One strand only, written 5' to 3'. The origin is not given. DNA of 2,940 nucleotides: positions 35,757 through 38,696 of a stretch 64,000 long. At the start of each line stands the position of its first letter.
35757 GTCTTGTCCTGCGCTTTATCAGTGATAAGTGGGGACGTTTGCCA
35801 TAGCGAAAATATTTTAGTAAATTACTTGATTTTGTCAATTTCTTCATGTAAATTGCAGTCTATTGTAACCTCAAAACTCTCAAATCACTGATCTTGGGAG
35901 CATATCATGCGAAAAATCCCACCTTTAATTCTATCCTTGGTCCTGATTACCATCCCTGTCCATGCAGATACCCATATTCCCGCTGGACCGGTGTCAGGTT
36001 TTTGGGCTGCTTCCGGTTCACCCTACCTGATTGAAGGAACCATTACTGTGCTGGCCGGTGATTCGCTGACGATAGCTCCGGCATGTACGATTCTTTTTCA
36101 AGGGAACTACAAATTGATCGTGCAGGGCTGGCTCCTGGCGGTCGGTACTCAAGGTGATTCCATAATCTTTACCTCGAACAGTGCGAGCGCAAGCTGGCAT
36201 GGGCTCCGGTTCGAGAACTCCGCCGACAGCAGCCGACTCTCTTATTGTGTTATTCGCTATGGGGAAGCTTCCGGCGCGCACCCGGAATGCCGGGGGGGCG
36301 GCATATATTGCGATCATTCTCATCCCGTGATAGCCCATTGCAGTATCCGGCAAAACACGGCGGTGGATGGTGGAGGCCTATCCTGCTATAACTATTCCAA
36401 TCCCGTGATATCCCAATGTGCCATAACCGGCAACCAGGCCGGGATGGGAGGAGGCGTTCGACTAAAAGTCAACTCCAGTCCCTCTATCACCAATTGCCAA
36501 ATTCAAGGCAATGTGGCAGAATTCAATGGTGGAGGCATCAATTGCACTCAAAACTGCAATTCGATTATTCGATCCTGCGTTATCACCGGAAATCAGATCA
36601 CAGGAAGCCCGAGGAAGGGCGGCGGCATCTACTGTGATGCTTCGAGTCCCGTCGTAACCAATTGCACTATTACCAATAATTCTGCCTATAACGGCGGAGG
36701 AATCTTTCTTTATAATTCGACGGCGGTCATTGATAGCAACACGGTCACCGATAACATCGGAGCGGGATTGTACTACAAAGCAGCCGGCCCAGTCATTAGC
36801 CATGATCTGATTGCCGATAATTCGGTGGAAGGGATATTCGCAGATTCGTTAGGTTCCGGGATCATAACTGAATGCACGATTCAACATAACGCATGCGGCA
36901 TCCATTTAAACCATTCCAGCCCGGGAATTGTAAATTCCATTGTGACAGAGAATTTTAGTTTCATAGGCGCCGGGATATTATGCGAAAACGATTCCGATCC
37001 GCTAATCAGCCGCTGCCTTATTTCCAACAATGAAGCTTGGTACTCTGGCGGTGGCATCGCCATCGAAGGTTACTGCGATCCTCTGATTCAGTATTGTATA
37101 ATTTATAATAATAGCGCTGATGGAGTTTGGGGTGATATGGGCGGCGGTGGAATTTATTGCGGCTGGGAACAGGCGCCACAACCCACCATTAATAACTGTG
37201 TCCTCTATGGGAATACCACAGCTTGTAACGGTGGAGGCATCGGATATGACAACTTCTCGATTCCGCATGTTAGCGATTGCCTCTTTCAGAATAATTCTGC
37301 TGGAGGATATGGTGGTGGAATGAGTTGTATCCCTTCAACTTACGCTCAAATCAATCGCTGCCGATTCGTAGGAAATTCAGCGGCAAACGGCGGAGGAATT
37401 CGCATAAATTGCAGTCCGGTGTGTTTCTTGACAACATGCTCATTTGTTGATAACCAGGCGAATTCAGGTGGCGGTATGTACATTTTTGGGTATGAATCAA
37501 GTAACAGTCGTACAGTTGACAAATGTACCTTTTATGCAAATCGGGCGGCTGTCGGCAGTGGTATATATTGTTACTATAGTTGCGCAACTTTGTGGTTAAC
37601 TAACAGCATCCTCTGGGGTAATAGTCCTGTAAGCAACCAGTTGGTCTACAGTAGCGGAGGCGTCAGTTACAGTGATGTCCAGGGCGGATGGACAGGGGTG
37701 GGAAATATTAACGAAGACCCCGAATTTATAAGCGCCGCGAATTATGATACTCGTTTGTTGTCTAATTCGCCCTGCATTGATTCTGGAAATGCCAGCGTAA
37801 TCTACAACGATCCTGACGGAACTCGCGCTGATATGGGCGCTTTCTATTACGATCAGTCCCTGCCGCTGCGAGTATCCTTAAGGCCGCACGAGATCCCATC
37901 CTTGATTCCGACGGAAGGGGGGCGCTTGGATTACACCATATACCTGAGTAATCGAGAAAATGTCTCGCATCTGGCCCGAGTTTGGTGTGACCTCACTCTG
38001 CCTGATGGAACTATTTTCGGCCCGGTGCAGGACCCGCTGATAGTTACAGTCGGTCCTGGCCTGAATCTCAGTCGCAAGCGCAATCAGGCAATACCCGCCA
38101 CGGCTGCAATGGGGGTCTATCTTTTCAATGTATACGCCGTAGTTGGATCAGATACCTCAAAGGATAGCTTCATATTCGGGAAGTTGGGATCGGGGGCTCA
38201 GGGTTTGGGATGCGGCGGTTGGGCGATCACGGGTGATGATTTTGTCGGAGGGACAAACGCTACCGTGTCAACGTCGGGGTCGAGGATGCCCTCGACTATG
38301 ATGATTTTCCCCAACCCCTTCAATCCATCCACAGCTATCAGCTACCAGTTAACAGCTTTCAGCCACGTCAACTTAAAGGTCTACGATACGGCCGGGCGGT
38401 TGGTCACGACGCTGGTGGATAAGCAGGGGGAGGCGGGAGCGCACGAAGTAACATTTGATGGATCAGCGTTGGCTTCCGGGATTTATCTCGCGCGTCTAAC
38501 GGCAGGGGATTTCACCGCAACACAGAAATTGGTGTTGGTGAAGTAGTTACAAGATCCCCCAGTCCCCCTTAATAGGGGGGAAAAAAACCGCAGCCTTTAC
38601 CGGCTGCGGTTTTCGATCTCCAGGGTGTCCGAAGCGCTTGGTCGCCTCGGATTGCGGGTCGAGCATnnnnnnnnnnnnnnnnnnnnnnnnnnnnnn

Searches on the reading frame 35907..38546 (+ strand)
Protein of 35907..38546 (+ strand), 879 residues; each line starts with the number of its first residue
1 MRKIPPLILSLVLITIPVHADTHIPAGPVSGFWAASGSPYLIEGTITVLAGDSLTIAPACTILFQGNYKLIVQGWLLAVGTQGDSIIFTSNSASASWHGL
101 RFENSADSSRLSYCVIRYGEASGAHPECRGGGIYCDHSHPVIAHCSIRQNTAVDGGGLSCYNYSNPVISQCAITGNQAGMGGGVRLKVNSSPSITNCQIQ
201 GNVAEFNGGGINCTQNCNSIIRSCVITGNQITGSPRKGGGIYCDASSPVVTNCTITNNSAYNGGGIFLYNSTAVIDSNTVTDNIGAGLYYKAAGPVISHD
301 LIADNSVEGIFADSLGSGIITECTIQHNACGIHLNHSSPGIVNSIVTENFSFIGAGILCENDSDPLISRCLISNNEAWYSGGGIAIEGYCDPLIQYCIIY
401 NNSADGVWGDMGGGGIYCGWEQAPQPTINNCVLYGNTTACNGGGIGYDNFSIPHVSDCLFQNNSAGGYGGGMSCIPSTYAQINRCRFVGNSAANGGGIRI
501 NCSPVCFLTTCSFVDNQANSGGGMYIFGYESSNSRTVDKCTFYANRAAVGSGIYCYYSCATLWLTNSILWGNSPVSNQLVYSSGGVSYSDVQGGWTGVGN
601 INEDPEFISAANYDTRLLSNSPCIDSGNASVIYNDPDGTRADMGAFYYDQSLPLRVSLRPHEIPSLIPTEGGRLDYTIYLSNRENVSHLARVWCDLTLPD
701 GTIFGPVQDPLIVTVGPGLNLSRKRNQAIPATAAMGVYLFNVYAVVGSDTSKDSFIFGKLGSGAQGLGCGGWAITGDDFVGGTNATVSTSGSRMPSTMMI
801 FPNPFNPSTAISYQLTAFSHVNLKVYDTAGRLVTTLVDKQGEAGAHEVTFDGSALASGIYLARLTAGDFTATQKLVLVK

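Call 7: search_protein_families(library=pfam, proteins=[window:35907-38546:+])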
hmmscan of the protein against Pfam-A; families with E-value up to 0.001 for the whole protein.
window:35907-38546:+ (879 aa): 5 families
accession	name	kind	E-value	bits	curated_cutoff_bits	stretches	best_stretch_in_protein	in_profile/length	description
PF13229.12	Beta_helix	-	1.8e-41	141.9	25.9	4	319-467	12-141/158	Right handed beta helix region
PF05048.19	NosD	-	1.1e-19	71.2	23.6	3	195-346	25-165/212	Periplasmic copper-binding protein (NosD)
PF18962.6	Por_Secre_tail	-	2e-10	41.2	27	1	800-876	1-74/75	Secretion system C-terminal sorting domain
PF02415.23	Chlam_PMP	-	5.1e-08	32.8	20.6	0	252-267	1-17/19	Chlamydia polymorphic membrane protein (Chlamydia_PMP) repeat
PF13860.13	FlgD_ig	-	6.5e-06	26.5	27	1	810-866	13-75/79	FlgD Ig-like domain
